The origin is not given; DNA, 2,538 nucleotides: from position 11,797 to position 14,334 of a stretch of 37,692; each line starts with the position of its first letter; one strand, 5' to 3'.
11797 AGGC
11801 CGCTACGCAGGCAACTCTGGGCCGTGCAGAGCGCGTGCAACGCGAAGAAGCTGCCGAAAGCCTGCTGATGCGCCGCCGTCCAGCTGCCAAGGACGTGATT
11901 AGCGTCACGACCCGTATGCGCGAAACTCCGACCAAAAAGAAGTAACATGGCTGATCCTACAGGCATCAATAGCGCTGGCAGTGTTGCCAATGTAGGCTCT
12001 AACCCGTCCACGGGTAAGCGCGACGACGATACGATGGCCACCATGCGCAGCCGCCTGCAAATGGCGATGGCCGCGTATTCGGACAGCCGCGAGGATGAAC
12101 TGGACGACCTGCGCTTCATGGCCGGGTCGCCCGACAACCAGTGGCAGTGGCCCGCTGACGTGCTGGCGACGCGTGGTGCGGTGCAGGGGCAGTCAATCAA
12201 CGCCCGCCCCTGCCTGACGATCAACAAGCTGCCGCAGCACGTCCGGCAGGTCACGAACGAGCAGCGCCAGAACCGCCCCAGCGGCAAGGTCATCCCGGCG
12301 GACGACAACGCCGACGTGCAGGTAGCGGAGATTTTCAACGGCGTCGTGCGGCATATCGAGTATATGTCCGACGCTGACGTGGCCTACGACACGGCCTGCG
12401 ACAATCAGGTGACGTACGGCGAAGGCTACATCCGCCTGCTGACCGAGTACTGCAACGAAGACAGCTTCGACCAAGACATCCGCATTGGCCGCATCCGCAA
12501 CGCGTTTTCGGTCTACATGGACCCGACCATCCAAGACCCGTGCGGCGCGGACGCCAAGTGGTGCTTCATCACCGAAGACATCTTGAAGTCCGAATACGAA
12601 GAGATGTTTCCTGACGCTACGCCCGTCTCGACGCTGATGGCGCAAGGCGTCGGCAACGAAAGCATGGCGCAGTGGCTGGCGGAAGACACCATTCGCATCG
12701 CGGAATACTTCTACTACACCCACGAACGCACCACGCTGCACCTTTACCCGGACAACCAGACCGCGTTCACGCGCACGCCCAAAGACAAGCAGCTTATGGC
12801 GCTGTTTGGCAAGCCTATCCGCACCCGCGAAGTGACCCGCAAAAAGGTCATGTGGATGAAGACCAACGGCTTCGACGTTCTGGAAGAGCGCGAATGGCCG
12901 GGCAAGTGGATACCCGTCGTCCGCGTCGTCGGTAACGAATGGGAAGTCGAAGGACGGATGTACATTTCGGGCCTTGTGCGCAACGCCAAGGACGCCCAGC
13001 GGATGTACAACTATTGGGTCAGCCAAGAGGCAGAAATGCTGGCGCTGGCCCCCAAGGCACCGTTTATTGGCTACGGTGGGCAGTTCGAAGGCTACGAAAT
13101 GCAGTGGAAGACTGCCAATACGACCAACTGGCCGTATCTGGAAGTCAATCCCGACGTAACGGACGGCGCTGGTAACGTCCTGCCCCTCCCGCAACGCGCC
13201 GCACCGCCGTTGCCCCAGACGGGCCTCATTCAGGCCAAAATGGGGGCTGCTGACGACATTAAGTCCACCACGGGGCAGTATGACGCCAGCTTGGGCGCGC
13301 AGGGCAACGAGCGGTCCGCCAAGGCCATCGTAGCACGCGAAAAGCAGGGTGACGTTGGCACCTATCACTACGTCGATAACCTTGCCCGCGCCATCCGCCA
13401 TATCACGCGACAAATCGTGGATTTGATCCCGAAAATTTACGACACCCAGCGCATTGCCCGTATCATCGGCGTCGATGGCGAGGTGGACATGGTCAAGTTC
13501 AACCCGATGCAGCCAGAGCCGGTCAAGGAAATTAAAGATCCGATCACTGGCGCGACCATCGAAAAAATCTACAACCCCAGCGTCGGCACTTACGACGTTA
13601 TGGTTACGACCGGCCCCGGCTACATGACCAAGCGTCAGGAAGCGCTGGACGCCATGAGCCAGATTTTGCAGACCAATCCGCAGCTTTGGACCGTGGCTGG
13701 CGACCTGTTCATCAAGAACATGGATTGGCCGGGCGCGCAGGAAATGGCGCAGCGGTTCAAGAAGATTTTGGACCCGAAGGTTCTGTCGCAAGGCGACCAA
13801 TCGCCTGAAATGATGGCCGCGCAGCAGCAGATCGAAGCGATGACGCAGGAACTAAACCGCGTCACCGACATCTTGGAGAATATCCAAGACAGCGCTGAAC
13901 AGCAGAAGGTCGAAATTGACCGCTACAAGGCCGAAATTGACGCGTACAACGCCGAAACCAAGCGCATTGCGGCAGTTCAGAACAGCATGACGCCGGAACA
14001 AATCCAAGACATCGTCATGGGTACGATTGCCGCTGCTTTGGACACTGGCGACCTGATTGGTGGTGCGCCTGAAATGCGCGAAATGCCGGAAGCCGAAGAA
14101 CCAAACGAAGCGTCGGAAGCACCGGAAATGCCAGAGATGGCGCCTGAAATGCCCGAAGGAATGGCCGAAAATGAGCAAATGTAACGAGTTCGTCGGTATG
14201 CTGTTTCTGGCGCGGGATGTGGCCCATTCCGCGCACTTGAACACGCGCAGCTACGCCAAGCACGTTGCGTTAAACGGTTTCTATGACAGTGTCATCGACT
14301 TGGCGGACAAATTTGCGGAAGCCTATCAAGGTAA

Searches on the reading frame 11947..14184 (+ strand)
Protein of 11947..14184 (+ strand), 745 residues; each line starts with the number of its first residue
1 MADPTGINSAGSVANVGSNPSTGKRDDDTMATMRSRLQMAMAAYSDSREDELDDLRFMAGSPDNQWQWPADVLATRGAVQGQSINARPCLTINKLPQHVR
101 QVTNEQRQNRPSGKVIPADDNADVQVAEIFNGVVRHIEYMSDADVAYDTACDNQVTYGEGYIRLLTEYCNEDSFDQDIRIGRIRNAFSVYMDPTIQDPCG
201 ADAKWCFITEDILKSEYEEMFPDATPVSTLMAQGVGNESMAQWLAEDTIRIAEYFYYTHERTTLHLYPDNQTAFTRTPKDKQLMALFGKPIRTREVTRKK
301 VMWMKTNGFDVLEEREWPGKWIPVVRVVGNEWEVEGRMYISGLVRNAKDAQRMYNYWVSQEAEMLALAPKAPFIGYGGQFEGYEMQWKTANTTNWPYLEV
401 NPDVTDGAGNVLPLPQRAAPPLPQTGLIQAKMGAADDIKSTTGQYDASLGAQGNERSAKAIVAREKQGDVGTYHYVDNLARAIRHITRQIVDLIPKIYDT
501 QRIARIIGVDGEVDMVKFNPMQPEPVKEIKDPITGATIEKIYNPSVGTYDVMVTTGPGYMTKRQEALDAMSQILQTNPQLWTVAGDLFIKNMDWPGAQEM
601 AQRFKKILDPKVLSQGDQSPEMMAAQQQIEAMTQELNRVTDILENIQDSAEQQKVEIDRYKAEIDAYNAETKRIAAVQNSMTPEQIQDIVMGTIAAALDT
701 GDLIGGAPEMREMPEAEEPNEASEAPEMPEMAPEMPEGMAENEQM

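Call 11: search_protein_families(library=pfam, proteins=[window:11947-14184:+], max_evalue=0.01)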
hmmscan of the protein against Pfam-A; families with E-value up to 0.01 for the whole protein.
window:11947-14184:+ (745 aa): 2 families
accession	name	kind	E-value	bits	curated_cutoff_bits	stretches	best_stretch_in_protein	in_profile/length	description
PF16510.12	P22_portal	-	3.4e-170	567.9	26.1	1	35-637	2-578/594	Phage P22-like portal protein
PF16591.11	HBM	-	0.0037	17.2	29.8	1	622-691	165-234/254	Helical bimodular sensor domain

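Call 12: search_protein_families(library=phrogs, proteins=[window:11947-14184:+], max_evalue=0.001)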
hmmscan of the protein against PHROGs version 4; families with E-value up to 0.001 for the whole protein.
window:11947-14184:+ (745 aa): 2 families
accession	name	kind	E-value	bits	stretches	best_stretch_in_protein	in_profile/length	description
phrog_156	-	head and packaging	2.9e-126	423.6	1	25-732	7-666/681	portal protein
phrog_14911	-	unknown function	3.8e-33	116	1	26-419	3-391/404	-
